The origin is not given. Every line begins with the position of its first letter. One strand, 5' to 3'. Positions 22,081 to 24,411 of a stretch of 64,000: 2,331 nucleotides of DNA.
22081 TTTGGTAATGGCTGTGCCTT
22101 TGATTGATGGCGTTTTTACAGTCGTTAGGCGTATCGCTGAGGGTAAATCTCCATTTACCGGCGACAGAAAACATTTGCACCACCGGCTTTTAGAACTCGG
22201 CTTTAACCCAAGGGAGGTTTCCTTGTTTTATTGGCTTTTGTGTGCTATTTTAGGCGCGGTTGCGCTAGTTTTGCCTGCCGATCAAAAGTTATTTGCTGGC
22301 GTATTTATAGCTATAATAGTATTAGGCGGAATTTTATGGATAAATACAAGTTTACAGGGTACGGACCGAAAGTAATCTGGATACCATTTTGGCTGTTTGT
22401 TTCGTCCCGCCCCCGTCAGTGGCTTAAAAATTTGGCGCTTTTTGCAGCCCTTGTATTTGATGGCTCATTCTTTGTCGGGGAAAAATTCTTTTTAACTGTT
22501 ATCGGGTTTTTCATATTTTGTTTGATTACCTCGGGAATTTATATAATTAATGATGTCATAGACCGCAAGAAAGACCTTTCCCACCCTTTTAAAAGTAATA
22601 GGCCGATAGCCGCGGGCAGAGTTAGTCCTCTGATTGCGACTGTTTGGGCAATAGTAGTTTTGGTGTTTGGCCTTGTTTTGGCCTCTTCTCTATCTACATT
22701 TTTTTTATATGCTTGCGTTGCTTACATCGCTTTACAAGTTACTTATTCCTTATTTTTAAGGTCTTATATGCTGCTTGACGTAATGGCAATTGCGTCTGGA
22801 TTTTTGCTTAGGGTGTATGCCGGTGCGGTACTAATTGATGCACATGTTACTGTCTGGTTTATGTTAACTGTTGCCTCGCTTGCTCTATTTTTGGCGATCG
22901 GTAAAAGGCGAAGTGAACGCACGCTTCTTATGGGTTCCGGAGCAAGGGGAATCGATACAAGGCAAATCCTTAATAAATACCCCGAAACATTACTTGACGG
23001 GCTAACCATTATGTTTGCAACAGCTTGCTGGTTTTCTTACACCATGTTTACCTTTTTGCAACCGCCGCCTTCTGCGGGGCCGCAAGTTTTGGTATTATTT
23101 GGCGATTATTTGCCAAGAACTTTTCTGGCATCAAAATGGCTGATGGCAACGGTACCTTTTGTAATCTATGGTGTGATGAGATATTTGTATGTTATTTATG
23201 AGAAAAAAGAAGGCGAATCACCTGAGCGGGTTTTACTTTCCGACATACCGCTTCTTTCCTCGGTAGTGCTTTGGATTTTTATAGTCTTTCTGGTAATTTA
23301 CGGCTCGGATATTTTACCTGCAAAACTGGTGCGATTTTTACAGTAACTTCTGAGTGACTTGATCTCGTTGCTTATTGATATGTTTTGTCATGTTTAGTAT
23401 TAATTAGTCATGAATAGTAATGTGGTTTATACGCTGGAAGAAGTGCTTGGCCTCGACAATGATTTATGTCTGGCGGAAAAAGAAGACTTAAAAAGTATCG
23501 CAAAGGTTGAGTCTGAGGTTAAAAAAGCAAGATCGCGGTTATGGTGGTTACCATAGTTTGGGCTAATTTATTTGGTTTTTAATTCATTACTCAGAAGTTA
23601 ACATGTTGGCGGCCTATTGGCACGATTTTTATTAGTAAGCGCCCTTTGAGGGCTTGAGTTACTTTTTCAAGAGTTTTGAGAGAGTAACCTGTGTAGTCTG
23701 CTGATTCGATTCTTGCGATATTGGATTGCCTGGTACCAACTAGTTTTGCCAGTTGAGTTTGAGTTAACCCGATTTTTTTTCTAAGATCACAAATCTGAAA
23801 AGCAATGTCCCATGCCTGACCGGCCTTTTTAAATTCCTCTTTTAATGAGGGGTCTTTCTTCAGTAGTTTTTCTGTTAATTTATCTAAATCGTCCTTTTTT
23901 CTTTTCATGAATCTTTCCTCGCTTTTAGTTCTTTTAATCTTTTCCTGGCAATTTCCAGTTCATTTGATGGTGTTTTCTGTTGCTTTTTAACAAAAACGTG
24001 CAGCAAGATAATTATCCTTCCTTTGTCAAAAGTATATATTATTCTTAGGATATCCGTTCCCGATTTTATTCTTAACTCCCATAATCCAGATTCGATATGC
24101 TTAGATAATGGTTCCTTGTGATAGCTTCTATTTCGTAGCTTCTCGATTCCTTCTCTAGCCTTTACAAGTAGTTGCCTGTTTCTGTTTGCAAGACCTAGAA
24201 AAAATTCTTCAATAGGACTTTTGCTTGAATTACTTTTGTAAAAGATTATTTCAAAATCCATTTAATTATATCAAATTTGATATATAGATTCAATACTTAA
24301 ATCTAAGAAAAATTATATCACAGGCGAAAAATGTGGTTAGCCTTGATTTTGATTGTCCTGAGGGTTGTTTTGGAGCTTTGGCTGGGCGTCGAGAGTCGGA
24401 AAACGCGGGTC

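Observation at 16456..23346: Envelope glycan locus combining a processive GT2 synthase, two GT-C enzymes, WecA and a DPPR-synthase-like UbiA enzyme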

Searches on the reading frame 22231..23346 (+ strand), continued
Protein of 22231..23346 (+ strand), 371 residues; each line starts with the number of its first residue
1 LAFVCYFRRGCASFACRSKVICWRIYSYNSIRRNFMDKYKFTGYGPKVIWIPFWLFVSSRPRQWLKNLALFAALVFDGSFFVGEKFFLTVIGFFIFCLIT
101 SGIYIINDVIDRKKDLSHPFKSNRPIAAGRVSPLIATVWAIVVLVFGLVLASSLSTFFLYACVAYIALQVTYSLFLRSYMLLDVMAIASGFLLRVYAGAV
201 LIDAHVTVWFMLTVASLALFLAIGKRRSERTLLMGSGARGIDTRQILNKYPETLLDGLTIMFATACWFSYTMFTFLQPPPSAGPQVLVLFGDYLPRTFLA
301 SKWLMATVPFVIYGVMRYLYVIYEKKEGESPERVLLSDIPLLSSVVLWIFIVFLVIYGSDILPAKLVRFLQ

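Call 91: get_annotated_region(hit=H5, flank=6000)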
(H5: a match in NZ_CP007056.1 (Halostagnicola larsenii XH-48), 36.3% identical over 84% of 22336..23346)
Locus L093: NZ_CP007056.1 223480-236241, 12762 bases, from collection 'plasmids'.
description: Halostagnicola larsenii XH-48 plasmid unnamed, complete sequence
organism: Halostagnicola larsenii XH-48 (NCBI taxid 797299)
taxonomy: Archaea; Euryarchaeota; Halobacteria; Halobacteriales; Natrialbaceae; Halostagnicola; Halostagnicola larsenii; Halostagnicola larsenii XH-48
host: -; source: -; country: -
typing (MOB-suite, as given by PLSDB): non-mobilizable
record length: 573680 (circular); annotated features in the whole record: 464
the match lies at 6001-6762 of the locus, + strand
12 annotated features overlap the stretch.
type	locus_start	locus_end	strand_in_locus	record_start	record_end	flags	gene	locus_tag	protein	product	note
CDS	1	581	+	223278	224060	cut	-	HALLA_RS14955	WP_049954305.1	ABC transporter ATP-binding protein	GO:0006810 - transport [Evidence IEA]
CDS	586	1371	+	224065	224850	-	-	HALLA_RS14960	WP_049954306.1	ABC transporter permease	-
CDS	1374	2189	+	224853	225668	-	-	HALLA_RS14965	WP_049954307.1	ABC transporter permease subunit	GO:0055085 - transmembrane transport [Evidence IEA]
CDS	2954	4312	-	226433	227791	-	-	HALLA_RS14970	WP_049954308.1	DolP-mannose mannosyltransferase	GO:0035269 - protein O-linked mannosylation [Evidence IEA]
CDS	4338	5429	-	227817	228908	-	-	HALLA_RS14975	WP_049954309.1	NAD(P)-dependent oxidoreductase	-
CDS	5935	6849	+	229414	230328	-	-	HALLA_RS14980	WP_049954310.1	decaprenyl-phosphate phosphoribosyltransferase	-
CDS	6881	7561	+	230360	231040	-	-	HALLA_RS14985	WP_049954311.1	PHP domain-containing protein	-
CDS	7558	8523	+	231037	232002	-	-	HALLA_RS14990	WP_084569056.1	lysylphosphatidylglycerol synthase transmembrane domain-containing protein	-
CDS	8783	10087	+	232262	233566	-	-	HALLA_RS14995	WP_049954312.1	aryl-sulfate sulfotransferase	-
CDS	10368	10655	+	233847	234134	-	-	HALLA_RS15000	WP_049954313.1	amphi-Trp domain-containing protein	-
CDS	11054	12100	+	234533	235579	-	-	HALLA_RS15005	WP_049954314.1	metal-dependent hydrolase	-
CDS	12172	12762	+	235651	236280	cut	-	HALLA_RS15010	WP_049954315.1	hypothetical protein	-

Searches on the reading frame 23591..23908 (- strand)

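Call 9: search_protein_families(library=pfam, proteins=[window:23591-23908:-], max_evalue=0.001)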
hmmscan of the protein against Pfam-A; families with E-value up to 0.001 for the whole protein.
window:23591-23908:- (105 aa): 5 families
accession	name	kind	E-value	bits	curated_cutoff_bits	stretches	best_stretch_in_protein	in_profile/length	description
PF01381.28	HTH_3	-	7.2e-09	36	23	1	42-88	4-49/55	Helix-turn-helix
PF13744.12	HTH_37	-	3.2e-05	24.1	27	1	34-95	18-79/80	Helix-turn-helix domain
PF13560.12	HTH_31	-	0.00011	22.8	27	1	41-72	8-39/64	Helix-turn-helix domain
PF12844.13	HTH_19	-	0.00015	22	30.2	1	42-83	7-47/64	Helix-turn-helix domain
PF13443.12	HTH_26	-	0.00025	21.7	22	1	44-88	7-51/63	Cro/C1-type HTH DNA-binding domain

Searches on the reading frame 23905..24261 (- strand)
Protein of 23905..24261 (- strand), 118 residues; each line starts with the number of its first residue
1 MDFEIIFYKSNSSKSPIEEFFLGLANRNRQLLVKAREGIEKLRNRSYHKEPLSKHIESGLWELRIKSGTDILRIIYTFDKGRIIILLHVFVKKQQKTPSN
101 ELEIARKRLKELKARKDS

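Call 9: search_protein_families(library=pfam, proteins=[window:23905-24261:-], max_evalue=0.001)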
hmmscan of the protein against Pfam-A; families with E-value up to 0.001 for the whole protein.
window:23905-24261:- (118 aa): 1 family
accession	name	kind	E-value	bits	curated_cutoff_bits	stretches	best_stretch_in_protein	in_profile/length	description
PF05973.20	Gp49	-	4.7e-24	84.7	23.9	1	24-110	6-90/90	Phage derived protein Gp49-like (DUF891)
